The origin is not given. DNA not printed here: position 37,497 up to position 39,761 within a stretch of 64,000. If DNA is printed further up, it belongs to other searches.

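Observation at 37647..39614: Natural HisF-like barrel fused to an N-acetyl-sugar amidotransferase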

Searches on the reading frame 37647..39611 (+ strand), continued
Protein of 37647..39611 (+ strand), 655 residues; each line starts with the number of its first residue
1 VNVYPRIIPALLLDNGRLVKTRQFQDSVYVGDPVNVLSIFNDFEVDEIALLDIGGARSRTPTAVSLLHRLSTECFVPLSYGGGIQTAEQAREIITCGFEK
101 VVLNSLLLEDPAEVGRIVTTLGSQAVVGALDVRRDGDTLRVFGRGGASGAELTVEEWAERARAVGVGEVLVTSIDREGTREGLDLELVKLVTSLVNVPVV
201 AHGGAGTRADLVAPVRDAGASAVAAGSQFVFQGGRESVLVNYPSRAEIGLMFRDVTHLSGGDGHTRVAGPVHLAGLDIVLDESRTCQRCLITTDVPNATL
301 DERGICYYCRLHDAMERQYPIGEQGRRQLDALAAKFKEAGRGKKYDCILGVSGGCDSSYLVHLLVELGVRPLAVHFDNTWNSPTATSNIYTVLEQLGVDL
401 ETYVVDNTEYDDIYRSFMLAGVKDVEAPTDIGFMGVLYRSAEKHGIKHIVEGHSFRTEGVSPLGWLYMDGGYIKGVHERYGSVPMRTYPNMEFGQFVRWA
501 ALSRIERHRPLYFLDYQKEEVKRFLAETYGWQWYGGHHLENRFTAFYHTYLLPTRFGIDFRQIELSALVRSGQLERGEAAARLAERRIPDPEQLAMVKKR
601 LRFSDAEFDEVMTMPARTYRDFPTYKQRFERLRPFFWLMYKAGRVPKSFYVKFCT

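Call 25: find_related_loci(query=A1, collection=genome_contigs, flank=6000)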
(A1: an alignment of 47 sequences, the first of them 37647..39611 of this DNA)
Query A1 (655 aa) in genome_contigs; peptide patterns used: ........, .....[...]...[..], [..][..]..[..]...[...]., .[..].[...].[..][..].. (x = any residue, [..] = any of these).
600 stretches matched a pattern (row limit reached: there are more); 591 encode a relative of the query (tblastn E <= 1e-3); the best 80 are kept; 80 distinct loci.
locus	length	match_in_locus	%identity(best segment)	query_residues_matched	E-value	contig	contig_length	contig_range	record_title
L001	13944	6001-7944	64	6-654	0e+0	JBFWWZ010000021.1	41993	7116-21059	MAG: Microbacteriaceae bacterium isolate CA_2019_TPBS_129 NODE_5282_length_41993_cov_5.229040_TPBS, whole genome shotgun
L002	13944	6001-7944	63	6-654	0e+0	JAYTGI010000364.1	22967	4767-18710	MAG: Demequina sp. isolate GFS_2304 GFS_2304_363, whole genome shotgun sequence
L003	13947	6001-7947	50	6-654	0e+0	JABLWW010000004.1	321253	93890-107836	MAG: Anaerolineae bacterium isolate Ch10 contig4, whole genome shotgun sequence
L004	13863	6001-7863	48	6-653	0e+0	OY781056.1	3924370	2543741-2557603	MAG: uncultured Fusibacter sp. isolate 3bddd0aa-6d80-4a2a-b44a-da585010ac1d genome assembly, chromosome: 1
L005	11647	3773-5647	48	6-654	0e+0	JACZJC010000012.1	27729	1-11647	MAG: Anaerolineales bacterium isolate MAG9 chloroflexi_3_contig_245883, whole genome shotgun sequence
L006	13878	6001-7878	50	6-653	0e+0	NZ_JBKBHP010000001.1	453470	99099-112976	MAG: Hylemonella sp. isolate 21H_026.bin.45 NODE_25_length_453470_cov_39.992551, whole genome shotgun sequence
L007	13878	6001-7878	49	6-653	0e+0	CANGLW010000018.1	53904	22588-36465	MAG: Comamonadaceae bacterium isolate Jr-28jun17-85 genome assembly, contig: Jr-28jun17-C781, whole genome shotgun seque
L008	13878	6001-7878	45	6-653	0e+0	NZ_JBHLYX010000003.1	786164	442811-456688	Pseudoalteromonas xiamenensis strain CGMCC 1.12157 soapdenovo_K_83_3, whole genome shotgun sequence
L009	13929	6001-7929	43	3-653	1e-180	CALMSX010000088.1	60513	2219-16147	MAG TPA_asm: uncultured Bacteroidetes bacterium isolate SRR2107215_bin.22_CONCOCT_v1.1_MAG genome assembly, contig: ERZ7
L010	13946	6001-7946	66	6-654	0e+0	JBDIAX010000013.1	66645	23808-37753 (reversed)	MAG: Acidimicrobiia bacterium isolate AS-MESO-3CA.371 NODE_1647_length_66645_cov_5.782929, whole genome shotgun sequence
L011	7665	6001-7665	43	6-583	2e-170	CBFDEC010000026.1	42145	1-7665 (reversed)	MAG TPA_asm: uncultured bacterium isolate SRR26215678_metabat2_26 genome assembly, contig: ERZ25073496.556, whole genome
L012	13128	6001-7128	64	278-653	6e-170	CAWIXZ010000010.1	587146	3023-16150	MAG: uncultured Chloroflexia bacterium isolate MFD05747.bin.2.176 genome assembly, contig: contig_32459, whole genome sh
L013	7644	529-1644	65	282-653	4e-168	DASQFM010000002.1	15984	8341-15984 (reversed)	MAG TPA_asm: Candidatus Eisenbacteria bacterium isolate SMAG_U11780 k141_703823, whole genome shotgun sequence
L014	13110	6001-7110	64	284-653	3e-167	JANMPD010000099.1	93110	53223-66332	MAG: Chloroflexota bacterium isolate OTE_51_metabat_66 OTE_51_k141_227250, whole genome shotgun sequence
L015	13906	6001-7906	67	6-654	0e+0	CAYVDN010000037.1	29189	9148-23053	MAG TPA_asm: uncultured Microthrixaceae bacterium isolate SRP257259_co1_85 genome assembly, contig: NODE_1742_length_291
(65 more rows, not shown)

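Call 27: list_cluster_members(proteins=[P0001, P0121, P0122, P0123, P0124, P0125, P0127, P0131, P0145, P0102])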
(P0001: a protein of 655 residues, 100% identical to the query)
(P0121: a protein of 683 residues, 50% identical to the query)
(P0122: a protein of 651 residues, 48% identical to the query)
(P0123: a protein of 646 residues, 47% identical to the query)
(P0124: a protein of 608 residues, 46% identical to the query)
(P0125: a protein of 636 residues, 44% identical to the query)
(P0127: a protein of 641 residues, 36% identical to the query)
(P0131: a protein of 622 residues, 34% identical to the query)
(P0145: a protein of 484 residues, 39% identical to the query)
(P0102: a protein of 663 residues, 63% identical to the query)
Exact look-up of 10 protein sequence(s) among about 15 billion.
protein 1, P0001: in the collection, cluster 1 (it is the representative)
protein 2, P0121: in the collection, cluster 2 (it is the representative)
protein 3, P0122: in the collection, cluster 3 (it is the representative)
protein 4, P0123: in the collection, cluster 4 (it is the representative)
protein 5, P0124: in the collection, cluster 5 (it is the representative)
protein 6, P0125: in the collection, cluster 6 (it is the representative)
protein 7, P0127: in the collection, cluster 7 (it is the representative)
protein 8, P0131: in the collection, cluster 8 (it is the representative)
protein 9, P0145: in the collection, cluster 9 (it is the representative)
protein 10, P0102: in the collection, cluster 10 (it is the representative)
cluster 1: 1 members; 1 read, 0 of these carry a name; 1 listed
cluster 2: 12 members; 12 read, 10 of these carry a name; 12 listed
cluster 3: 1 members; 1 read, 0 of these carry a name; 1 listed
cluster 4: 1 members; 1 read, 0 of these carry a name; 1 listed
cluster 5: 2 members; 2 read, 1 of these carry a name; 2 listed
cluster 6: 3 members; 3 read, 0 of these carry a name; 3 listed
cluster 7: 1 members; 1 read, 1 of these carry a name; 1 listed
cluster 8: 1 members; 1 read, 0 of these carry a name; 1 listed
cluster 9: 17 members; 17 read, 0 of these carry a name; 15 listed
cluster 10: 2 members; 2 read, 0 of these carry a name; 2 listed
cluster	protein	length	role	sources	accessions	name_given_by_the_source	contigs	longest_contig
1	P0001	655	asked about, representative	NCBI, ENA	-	-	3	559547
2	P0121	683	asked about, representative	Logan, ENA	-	-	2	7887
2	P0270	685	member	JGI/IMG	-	imidazoleglycerol phosphate synthase cyclase subunit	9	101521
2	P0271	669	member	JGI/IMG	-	imidazoleglycerol phosphate synthase cyclase subunit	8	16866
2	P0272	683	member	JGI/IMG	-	imidazoleglycerol phosphate synthase cyclase subunit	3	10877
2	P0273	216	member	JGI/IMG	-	hypothetical protein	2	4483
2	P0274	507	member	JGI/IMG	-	hypothetical protein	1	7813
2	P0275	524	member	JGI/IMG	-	hypothetical protein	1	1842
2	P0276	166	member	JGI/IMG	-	cyclase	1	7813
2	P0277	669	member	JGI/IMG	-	imidazoleglycerol phosphate synthase cyclase subunit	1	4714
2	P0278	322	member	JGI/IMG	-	hypothetical protein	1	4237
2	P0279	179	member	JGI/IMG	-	hypothetical protein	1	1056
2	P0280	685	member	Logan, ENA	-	-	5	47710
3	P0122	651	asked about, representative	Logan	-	-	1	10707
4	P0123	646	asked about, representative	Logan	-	-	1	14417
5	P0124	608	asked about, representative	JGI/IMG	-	imidazole glycerol phosphate synthase subunit HisF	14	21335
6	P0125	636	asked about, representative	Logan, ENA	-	-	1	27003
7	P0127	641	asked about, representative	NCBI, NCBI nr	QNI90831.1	histidine biosynthesis protein fused to N-acetyl sugar amidotransferase domain ...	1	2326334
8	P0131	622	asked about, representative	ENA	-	-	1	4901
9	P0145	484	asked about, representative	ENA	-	-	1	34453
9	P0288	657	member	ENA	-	-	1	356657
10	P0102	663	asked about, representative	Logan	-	-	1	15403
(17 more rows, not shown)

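Call 28: find_encoding_contigs(protein=P0001, flank=10000, max_places=3)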
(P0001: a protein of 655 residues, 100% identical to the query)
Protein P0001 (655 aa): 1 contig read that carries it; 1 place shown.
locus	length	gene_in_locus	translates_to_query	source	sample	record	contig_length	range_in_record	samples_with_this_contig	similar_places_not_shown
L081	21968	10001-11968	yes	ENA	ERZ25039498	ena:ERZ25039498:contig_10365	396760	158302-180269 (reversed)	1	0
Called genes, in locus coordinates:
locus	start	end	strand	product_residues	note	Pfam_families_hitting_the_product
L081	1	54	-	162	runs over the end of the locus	PF13581:HATPase_c_2, PF02518:HATPase_c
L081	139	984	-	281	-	PF03009:GDPD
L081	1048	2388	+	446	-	-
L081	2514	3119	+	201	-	PF14602:Hexapep_2 (faint), PF25084:LbH_EIF2B (weak), PF25087:GMPPB_C (faint), PF00132:Hexapep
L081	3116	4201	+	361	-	PF01041:DegT_DnrJ_EryC1, PF00155:Aminotran_1_2 (weak), PF01053:Cys_Met_Meta_PP (weak), PF01212:Beta_elim_lyase (faint)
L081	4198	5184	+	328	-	PF01408:GFO_IDH_MocA, PF02894:GFO_IDH_MocA_C, PF22725:GFO_IDH_MocA_C3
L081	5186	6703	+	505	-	PF01943:Polysacc_synt, PF13440:Polysacc_synt_3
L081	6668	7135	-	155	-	PF00132:Hexapep, PF14602:Hexapep_2 (weak)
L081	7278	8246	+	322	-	PF01073:3Beta_HSD, PF01370:Epimerase, PF02719:Polysacc_synt_2, PF07993:NAD_binding_4 (faint), PF16363:GDP_Man_Dehyd, PF13460:NAD_binding_10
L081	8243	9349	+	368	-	PF00155:Aminotran_1_2, PF01041:DegT_DnrJ_EryC1, PF01053:Cys_Met_Meta_PP (weak), PF00266:Aminotran_5 (faint)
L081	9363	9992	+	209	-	PF00117:GATase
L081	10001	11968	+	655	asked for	PF00977:His_biosynth, PF01180:DHO_dh (faint)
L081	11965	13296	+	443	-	-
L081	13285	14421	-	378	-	PF13439:Glyco_transf_4 (weak), PF13579:Glyco_trans_4_4, PF00534:Glycos_transf_1, PF13692:Glyco_trans_1_4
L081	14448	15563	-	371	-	-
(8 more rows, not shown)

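Call 29: find_encoding_contigs(protein=P0127, flank=6000, max_places=2)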
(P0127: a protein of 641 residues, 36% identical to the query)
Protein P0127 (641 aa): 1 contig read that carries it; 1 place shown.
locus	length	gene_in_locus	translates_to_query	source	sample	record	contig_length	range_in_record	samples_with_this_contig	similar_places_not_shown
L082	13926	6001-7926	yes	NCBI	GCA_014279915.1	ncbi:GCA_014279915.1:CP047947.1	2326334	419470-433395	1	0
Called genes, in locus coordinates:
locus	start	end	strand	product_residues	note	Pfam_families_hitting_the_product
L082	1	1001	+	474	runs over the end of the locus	PF13440:Polysacc_synt_3 (weak)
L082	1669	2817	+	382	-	-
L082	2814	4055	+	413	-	-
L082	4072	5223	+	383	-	PF00534:Glycos_transf_1 (faint), PF13692:Glyco_trans_1_4 (weak), PF26337:Gtf3_C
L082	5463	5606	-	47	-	-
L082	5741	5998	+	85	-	PF00117:GATase (weak)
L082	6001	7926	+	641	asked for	PF00977:His_biosynth, PF03060:NMO (faint)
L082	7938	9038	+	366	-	PF01041:DegT_DnrJ_EryC1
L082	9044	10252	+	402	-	-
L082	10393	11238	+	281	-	PF13489:Methyltransf_23, PF01209:Ubie_methyltran, PF13847:Methyltransf_31, PF08241:Methyltransf_11, PF08242:Methyltransf_12, PF13649:Methyltransf_25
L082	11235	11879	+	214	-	PF02397:Bac_transf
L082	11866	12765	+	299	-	PF00248:Aldo_ket_red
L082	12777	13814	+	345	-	PF00676:E1_dh, PF13292:DXP_synthase_N (weak)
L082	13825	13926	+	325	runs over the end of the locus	PF02779:Transket_pyr, PF02780:Transketolase_C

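Call 47: find_encoding_contigs(protein=P0125, flank=5000, max_places=1)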
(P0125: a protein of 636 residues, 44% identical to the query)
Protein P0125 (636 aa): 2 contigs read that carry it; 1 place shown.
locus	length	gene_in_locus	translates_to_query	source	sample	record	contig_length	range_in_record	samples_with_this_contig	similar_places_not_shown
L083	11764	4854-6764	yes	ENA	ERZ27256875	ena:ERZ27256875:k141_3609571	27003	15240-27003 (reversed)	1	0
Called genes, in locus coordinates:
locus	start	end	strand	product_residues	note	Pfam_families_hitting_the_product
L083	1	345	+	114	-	?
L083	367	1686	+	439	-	PF01943:Polysacc_synt (weak)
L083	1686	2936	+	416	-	-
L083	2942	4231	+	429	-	PF04932:Wzy_C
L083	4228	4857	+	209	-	PF00117:GATase, PF07722:Peptidase_C26 (faint)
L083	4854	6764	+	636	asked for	PF00977:His_biosynth, PF02581:TMP-TENI (faint)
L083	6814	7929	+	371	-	PF13439:Glyco_transf_4 (weak), PF00534:Glycos_transf_1, PF13692:Glyco_trans_1_4, PF13524:Glyco_trans_1_2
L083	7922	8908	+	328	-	-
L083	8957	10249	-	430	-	PF00534:Glycos_transf_1, PF13692:Glyco_trans_1_4, PF13524:Glyco_trans_1_2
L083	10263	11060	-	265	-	PF13489:Methyltransf_23, PF13649:Methyltransf_25, PF13847:Methyltransf_31 (weak), PF08241:Methyltransf_11, PF08242:Methyltransf_12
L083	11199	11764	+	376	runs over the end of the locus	PF01041:DegT_DnrJ_EryC1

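Call 48: predict_structure(alignment_id=A1)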
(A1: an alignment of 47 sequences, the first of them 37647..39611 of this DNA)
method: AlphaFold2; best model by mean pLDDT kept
length: 655 residues; sequences in the alignment: 47
mean_pLDDT: 90.1   pTM: 0.87
mean pLDDT of the five models: 90.1, 90.1, 90.0, 88.5, 85.8
residues with pLDDT >= 90: 457; 70-90: 169; 50-70: 13; < 50: 16
segments of 3 or more residues with pLDDT < 50: 262-276
pLDDT, mean of each block of 10 residues (from residue 1): 79 91 87 85 90 94 91 89 96 96 96 97 97 90 90 94 97 92 95 97 89 93 88 75 83 72 40 50 92 92 94 92 95 97 97 94 98 93 89 94 92 97 94 96 96 89 90 97 95 94 92 91 94 80 90 92 93 92 83 88 95 95 95 95 87 88
secondary structure, 60 per line:
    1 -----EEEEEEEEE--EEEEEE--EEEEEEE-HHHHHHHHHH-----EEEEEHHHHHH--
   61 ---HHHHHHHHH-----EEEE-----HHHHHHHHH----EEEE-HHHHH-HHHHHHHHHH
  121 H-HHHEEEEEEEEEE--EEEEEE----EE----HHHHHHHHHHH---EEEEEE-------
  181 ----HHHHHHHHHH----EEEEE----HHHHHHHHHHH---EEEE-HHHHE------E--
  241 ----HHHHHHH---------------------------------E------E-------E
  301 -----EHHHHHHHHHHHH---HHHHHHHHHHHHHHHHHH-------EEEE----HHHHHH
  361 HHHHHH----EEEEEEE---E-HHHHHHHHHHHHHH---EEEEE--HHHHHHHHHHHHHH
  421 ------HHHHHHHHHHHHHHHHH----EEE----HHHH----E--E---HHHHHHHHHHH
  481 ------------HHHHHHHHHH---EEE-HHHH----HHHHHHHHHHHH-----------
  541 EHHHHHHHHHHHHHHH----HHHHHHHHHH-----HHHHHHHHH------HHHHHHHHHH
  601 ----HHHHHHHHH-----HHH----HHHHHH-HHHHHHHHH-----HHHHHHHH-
elements in order: E6-14 E17-22 E25-31 H33-42 E48-52 H53-58 H64-72 E78-81 H87-95 E100-103 H105-109 H111-121 E126-135 E138-143 H154-164 E168-173 H185-194 E199-203 H208-218 E222-225 H227-230 H245-251 H307-318 H322-339 E347-350 H355-366 E371-377 H383-396 E400-404 H407-420 H427-443 E448-450 H455-458 H470-480 H493-502 E506-508 H510-513 H518-529 H542-556 H561-570 H576-584 H591-600 H605-613 H626-631 H633-641 H647-654

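Call 51: fold_search(model_id=the predicted structure, library=pdb)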
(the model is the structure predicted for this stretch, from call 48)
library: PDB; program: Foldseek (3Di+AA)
matches with E <= 10: 1880; with E <= 0.001: 634
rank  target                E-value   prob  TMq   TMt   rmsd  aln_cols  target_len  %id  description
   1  4evz_B                8.4e-23  1.00  0.35  0.86   3.4       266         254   34  Structure of HisF-LUCA (released 2013-11-06)
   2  4evz_A                3.3e-22  1.00  0.35  0.87   3.2       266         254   34  Structure of HisF-LUCA (released 2013-11-06)
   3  1thf                  2.9e-20  1.00  0.32  0.78   4.4       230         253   33  CYCLASE SUBUNIT OF IMIDAZOLEGLYCEROLPHOSPHATE SYNTHASE FROM THERMOTOGA MARITIMA (released 2000-07-14)
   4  1ka9_F                3.2e-20  1.00  0.33  0.81   4.9       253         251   34  Imidazole Glycerol Phosphate Synthase (released 2002-12-04)
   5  6rtz_A                3.6e-20  1.00  0.35  0.86   3.1       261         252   30  Light-Regulation of Imidazole Glycerol Phosphate Synthase by Interference with its Allosteric Machinery through Photo- (released 2020-05-20)
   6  1vh7                  5.8e-20  1.00  0.33  0.83   5.2       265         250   30  Crystal structure of a cyclase subunit of imidazolglycerolphosphate synthase (released 2003-12-30)
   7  1h5y_A                6.9e-20  1.00  0.33  0.82   2.4       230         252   35  HisF protein from Pyrobaculum aerophilum (released 2001-06-01)
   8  7qc7                  8.6e-20  1.00  0.31  0.79   4.7       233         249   33  HisF-C9A-D11E-V33A_L50H_I52H mutant (apo) from T. maritima (released 2022-08-10)
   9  8s8s                  8.6e-20  1.00  0.34  0.84   4.9       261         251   32  An induced-fit motion of a mobile loop (released 2025-02-19)
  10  5d33_B                8.6e-20  1.00  0.34  0.79   5.0       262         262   29  Directed evolutionary changes in Kemp Eliminase KE07 - Crystal 12 round 7 (released 2016-09-07)
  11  5d2w                  8.6e-20  1.00  0.33  0.81   5.4       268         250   27  Directed evolutionary changes in Kemp Eliminase KE07 - Crystal 5 Wild Type (released 2016-09-07)
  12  1h5y_B                9.0e-20  1.00  0.33  0.82   2.9       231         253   36  HisF protein from Pyrobaculum aerophilum (released 2001-06-01)
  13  8s8r                  1.2e-19  1.00  0.33  0.82   4.6       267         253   30  An induced-fit motion of a mobile loop (released 2025-02-19)
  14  6cai_A                1.4e-19  1.00  0.32  0.81   4.4       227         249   33  Directed evolutionary changes in Kemp Eliminase KE07 - Crystal 24 round 7 (released 2018-08-01)
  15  7qc8                  1.5e-19  1.00  0.31  0.78   4.8       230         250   33  HisF-C9A-D11E-V33A_L50H_I52H mutant in complex with Zn(II) from T. maritima (released 2022-08-10)
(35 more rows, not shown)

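Call 75: find_encoding_contigs(protein=P0121, flank=4000, max_places=1)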
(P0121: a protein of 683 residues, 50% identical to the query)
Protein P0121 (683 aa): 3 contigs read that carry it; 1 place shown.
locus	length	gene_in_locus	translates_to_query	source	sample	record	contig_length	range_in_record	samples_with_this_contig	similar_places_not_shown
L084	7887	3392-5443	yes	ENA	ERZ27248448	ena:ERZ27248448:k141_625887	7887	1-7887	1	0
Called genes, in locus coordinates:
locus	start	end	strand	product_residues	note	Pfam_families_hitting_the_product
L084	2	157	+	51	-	?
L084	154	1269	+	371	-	PF01041:DegT_DnrJ_EryC1, PF00155:Aminotran_1_2 (weak)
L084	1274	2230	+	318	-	PF01073:3Beta_HSD, PF01370:Epimerase, PF02719:Polysacc_synt_2, PF04321:RmlD_sub_bind, PF16363:GDP_Man_Dehyd, PF13460:NAD_binding_10, PF07993:NAD_binding_4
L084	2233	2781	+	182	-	PF25084:LbH_EIF2B (faint), PF25087:GMPPB_C (faint), PF14602:Hexapep_2 (weak), PF00132:Hexapep (weak)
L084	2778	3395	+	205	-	PF00117:GATase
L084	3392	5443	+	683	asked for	PF00977:His_biosynth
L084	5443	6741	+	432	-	-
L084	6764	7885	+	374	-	?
